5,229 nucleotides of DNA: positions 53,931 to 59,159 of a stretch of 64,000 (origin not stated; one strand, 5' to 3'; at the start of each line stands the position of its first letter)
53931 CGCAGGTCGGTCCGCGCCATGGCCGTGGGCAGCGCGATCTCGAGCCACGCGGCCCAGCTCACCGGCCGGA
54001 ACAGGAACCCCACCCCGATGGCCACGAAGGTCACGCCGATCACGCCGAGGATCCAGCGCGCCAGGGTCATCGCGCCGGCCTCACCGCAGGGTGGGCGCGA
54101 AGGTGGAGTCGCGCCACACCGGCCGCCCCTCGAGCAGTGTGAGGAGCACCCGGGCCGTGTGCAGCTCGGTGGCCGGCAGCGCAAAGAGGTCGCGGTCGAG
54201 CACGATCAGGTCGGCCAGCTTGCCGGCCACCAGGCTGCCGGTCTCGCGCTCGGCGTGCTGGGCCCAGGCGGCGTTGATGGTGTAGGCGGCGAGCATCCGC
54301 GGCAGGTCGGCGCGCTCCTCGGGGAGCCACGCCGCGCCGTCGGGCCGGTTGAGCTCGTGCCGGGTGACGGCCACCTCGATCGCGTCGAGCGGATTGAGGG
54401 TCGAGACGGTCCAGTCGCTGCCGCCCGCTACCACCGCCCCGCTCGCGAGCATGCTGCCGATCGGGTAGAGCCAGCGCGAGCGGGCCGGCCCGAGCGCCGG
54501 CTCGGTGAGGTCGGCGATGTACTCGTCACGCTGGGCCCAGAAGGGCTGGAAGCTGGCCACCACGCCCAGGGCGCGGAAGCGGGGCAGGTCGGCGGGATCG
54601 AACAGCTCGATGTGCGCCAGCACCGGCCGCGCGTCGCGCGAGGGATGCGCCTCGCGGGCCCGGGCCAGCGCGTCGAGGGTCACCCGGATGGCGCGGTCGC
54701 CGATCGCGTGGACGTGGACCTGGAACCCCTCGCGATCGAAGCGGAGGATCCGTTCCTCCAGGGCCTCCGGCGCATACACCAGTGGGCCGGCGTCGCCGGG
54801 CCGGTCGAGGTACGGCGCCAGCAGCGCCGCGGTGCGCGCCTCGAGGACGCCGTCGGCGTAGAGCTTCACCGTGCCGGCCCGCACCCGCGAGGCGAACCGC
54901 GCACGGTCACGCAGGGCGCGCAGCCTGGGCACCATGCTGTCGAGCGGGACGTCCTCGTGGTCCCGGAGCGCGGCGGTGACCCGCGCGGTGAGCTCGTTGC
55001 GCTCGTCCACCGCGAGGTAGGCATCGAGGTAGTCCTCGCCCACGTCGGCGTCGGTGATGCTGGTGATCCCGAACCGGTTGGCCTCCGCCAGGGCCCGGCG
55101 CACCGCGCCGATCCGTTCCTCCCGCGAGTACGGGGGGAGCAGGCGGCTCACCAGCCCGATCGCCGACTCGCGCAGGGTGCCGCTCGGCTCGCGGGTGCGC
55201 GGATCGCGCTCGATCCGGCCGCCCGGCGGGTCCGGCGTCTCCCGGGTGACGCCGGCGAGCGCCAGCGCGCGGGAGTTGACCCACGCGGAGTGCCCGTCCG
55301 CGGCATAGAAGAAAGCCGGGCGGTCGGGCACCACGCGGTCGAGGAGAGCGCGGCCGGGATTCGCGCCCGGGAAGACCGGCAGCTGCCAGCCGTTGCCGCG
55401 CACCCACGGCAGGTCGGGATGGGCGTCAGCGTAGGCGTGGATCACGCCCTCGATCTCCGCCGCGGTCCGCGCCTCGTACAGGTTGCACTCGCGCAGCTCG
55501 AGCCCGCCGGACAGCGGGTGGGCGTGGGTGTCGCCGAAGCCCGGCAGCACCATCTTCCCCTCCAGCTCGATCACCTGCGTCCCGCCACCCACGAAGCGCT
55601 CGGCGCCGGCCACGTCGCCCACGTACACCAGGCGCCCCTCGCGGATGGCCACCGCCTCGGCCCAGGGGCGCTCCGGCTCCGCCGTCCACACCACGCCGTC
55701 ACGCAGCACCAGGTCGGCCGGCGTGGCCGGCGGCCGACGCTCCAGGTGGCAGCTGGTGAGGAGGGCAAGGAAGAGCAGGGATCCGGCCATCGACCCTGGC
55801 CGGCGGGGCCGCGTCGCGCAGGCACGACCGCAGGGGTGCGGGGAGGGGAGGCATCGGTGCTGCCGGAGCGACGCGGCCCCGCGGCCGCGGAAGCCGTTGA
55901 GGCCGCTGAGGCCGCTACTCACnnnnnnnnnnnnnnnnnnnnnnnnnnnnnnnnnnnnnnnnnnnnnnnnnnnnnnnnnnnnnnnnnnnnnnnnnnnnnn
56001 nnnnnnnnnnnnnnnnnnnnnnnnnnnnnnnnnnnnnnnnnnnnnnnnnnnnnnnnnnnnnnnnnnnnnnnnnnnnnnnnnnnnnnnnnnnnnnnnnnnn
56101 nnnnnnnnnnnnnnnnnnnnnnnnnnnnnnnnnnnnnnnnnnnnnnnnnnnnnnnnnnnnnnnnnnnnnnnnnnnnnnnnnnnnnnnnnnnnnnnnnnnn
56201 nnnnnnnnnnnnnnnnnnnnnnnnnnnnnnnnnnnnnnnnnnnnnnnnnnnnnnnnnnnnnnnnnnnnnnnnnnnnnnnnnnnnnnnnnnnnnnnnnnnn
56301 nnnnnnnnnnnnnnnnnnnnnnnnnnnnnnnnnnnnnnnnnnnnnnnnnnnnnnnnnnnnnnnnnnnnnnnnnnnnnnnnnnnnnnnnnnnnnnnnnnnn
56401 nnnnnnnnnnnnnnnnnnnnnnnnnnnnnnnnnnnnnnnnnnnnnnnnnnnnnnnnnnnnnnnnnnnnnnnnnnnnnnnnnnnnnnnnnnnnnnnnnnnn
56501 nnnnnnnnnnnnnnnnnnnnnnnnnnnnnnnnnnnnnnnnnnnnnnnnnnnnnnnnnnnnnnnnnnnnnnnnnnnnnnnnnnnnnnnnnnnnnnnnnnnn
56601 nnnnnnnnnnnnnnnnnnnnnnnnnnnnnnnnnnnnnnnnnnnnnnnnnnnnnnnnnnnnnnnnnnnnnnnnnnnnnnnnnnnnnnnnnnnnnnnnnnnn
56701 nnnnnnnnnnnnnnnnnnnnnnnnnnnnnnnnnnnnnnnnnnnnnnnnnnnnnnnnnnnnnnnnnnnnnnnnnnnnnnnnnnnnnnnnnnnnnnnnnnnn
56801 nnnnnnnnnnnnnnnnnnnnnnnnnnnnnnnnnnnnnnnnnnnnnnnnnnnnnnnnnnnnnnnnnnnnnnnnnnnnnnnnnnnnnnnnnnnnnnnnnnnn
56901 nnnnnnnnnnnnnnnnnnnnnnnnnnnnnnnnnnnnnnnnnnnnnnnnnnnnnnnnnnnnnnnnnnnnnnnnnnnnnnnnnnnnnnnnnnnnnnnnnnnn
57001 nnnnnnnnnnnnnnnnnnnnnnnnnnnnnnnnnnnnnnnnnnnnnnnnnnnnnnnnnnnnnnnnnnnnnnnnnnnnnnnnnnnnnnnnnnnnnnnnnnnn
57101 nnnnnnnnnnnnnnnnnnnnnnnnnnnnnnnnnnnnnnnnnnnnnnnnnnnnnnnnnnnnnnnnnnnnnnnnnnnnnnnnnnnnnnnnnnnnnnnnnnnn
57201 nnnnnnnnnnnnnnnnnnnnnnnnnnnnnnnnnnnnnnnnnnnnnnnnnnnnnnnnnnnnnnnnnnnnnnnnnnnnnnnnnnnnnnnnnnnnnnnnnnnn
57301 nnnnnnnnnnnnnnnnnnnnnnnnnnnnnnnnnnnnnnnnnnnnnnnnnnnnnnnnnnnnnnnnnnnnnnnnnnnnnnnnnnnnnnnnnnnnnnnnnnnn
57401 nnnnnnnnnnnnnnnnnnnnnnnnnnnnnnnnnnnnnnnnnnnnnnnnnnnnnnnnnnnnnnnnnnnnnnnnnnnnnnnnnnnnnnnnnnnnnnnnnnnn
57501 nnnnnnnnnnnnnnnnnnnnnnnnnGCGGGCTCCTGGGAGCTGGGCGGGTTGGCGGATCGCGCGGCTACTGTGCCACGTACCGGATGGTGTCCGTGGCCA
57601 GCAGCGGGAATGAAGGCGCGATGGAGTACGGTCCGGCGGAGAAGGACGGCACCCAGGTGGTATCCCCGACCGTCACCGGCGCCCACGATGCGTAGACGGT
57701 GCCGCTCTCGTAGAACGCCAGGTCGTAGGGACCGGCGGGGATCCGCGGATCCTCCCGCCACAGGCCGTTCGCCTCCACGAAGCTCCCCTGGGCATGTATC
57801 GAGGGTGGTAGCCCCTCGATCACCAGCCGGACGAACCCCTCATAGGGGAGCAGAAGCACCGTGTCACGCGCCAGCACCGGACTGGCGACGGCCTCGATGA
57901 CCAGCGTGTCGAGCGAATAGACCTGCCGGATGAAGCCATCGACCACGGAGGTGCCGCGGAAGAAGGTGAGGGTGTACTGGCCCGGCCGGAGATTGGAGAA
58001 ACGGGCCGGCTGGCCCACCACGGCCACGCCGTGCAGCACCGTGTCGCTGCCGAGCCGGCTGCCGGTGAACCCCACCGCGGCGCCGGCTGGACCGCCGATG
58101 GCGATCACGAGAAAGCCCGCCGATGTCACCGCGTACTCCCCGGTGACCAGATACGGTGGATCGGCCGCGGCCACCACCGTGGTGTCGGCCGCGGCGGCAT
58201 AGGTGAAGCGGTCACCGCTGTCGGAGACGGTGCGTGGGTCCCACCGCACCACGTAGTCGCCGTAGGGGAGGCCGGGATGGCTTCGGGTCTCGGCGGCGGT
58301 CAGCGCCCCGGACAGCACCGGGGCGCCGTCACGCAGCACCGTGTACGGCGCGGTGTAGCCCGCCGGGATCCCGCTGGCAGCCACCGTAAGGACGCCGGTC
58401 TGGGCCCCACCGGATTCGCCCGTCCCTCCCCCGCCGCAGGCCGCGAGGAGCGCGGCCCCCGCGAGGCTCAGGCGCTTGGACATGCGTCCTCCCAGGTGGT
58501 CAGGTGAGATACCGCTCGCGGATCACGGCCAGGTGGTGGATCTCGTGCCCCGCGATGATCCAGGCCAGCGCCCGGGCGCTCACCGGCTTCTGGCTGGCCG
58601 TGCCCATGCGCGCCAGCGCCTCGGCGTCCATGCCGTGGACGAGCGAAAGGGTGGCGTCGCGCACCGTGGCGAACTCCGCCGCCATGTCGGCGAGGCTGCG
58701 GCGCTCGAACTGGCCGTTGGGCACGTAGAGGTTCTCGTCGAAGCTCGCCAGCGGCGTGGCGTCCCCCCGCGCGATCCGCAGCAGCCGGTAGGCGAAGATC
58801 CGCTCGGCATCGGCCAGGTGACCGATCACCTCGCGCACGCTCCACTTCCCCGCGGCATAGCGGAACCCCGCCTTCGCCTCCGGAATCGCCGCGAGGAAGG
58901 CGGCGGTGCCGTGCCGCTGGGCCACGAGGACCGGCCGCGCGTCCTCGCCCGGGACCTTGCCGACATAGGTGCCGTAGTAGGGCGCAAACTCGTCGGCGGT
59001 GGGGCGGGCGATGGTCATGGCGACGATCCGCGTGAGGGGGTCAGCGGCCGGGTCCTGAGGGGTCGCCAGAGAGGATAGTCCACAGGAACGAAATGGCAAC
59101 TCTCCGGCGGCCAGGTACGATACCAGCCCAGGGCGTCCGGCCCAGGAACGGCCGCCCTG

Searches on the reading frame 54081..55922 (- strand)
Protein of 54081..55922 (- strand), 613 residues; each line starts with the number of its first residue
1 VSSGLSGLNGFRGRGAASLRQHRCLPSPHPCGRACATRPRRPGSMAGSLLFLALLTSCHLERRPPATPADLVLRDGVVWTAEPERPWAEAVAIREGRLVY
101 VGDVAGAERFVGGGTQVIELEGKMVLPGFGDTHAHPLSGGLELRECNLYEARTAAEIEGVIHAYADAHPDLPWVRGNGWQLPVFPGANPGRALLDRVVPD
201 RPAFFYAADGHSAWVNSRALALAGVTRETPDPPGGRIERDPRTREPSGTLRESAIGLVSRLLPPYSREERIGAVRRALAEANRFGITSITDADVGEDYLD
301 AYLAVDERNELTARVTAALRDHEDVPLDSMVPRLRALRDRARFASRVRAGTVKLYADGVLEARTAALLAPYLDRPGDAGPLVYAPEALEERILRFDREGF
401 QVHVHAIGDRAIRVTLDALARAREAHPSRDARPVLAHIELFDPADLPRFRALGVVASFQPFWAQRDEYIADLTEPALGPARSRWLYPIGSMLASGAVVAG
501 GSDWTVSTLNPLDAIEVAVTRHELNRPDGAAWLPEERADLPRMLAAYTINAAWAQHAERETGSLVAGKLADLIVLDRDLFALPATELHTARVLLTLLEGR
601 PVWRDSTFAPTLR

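Call 38: search_protein_families(library=pfam, proteins=[window:54081-55922:-], max_evalue=0.1)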
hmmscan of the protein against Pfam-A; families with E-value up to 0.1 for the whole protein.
window:54081-55922:- (613 aa): 2 families
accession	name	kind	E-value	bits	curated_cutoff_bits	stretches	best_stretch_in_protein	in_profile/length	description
PF07969.17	Amidohydro_3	-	6.1e-101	339.7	29.7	1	116-602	1-471/472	Amidohydrolase family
PF01979.26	Amidohydro_1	-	7.4e-10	39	25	1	377-586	126-329/345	Amidohydrolase family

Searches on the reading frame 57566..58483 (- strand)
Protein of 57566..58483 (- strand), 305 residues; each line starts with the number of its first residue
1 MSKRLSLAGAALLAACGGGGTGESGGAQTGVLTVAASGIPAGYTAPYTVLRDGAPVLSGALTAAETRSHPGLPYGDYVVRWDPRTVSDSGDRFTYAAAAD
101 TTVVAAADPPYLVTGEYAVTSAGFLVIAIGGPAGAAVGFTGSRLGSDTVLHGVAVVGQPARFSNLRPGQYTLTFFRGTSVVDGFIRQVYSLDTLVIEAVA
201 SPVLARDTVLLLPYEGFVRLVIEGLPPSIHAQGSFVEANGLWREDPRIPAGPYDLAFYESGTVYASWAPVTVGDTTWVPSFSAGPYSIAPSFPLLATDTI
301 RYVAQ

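Call 38: search_protein_families(library=pfam, proteins=[window:57566-58483:-], max_evalue=0.1)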
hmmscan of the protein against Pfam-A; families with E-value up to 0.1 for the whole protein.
window:57566-58483:- (305 aa): 1 family
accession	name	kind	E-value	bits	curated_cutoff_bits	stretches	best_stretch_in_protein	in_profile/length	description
PF14686.12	fn3_3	-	0.053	13.7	24.4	0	161-182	38-59/75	Polysaccharide lyase family 4, domain II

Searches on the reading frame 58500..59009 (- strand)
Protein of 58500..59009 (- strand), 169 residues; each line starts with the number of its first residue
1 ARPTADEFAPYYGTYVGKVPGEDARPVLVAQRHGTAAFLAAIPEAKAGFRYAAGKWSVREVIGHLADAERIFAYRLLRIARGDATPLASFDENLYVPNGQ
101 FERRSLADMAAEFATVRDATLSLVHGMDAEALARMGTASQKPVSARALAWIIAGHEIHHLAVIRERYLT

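Call 38: search_protein_families(library=pfam, proteins=[window:58500-59009:-], max_evalue=0.1)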
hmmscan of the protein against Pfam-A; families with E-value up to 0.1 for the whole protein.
window:58500-59009:- (169 aa): 5 families
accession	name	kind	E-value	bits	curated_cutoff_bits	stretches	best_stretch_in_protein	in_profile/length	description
PF12867.12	DinB_2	-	5.9e-24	85.4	24.8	1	29-163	3-128/128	DinB superfamily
PF04978.18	MST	-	4e-06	27.8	27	1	28-166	6-146/149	Mycothiol-S-transferase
PF05163.17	DinB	-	1.1e-05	25.9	23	1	30-159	14-134/165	DinB family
PF11716.13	MDMPI_N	-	1.2e-05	26.5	24.2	1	30-152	3-128/140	Mycothiol maleylpyruvate isomerase N-terminal domain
PF00441.29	Acyl-CoA_dh_1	-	0.013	16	22.4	1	100-152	51-103/150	Acyl-CoA dehydrogenase, C-terminal domain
